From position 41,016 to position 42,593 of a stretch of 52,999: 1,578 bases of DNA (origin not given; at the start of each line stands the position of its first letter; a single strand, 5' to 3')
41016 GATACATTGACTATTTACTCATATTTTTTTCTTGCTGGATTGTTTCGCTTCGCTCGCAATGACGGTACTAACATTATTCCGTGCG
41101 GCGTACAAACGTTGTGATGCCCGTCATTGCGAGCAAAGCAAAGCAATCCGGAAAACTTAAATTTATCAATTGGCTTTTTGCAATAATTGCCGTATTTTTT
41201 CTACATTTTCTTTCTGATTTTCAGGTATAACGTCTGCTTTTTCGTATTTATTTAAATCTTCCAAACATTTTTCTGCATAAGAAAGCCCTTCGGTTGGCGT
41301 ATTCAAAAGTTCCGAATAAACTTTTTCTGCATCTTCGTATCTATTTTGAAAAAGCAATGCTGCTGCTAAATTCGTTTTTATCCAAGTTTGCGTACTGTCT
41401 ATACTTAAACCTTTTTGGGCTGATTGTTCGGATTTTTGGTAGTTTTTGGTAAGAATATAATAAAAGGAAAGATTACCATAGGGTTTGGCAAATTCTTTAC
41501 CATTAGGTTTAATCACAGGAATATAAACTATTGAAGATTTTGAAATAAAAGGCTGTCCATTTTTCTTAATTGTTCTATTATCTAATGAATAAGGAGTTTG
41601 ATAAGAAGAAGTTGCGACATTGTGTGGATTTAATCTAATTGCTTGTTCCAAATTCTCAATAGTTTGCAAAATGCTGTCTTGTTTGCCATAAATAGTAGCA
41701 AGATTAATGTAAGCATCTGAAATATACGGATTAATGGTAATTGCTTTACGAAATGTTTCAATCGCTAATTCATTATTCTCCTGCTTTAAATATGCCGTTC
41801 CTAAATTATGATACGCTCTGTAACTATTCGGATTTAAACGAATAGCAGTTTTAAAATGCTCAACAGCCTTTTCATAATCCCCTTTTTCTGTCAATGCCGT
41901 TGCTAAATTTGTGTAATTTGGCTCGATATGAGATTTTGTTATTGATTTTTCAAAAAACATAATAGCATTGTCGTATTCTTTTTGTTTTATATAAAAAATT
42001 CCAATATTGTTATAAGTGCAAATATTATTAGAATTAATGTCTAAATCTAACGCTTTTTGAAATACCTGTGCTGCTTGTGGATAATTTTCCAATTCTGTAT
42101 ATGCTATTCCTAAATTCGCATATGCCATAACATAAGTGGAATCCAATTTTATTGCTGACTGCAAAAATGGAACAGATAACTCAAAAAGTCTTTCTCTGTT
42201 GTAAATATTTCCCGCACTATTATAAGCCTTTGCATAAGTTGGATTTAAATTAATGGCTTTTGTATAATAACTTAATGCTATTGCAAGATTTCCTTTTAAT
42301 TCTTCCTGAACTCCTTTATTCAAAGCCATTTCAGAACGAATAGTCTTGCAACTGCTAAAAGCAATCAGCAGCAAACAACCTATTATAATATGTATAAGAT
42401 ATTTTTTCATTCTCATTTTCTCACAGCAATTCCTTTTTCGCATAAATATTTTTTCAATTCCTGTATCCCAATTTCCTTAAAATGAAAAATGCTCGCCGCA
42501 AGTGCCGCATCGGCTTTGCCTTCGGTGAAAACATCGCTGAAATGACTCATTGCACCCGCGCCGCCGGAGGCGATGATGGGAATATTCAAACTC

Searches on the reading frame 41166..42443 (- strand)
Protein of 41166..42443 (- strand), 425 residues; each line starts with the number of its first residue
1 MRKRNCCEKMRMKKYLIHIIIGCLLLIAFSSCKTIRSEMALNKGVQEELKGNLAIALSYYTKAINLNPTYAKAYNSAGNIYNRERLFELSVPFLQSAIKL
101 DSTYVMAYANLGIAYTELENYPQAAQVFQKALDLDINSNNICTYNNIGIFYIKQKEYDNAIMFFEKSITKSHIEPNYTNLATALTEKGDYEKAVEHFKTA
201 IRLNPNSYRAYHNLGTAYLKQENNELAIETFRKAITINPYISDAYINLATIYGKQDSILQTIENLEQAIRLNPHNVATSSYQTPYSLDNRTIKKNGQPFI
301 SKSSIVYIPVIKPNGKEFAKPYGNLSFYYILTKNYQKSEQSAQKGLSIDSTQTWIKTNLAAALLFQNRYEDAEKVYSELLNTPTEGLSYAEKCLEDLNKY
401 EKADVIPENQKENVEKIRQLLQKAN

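Call 88: search_protein_families(library=pfam, proteins=[window:41166-42443:-], max_evalue=0.001)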
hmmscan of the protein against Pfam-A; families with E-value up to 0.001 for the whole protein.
window:41166-42443:- (425 aa): 22 families
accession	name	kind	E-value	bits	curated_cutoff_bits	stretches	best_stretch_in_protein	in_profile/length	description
PF00515.34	TPR_1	-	2.4e-51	170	27.8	5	177-206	4-33/34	Tetratricopeptide repeat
PF13181.12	TPR_8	-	5.6e-41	135.6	25.7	2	208-239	1-32/34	Tetratricopeptide repeat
PF07719.23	TPR_2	-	4.4e-39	129.8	27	3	177-206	4-33/34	Tetratricopeptide repeat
PF13431.12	TPR_17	-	4.1e-31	105.1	24.4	1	197-228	2-33/34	Tetratricopeptide repeat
PF13424.12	TPR_12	-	1.7e-30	105.4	30.1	3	177-237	6-74/77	Tetratricopeptide repeat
PF13414.12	TPR_11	-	1.3e-28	98.8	26.8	2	183-221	3-41/42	TPR repeat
PF13176.12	TPR_7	-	1.2e-23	81.5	27.9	0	107-135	1-29/36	Tetratricopeptide repeat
PF13432.12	TPR_16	-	3.6e-23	82.1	32.7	1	179-239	2-62/65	Tetratricopeptide repeat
PF13374.12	TPR_10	-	3.5e-22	78.1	27.5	0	106-133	3-30/42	Tetratricopeptide repeat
PF14559.12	TPR_19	-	3.8e-21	75.6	25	2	185-234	2-51/68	Tetratricopeptide repeat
PF13428.12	TPR_14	-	5.6e-19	67.2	23.5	1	179-216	6-43/44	Tetratricopeptide repeat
PF13174.12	TPR_6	-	1.6e-14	53.9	26.3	0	179-207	5-33/33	Tetratricopeptide repeat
PF23914.1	TPR_CcmH_CycH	-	2.5e-11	44.1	42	1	106-206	51-153/158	Cytochrome c-type biogenesis protein H TPR domain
PF25063.1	ARM_TT21_C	-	3.7e-09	37.2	35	0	78-179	102-199/209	Tetratricopeptide repeat protein 21 C-terminal ARM domain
PF13371.12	TPR_9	-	1.3e-07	32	35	0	185-244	6-65/73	Tetratricopeptide repeat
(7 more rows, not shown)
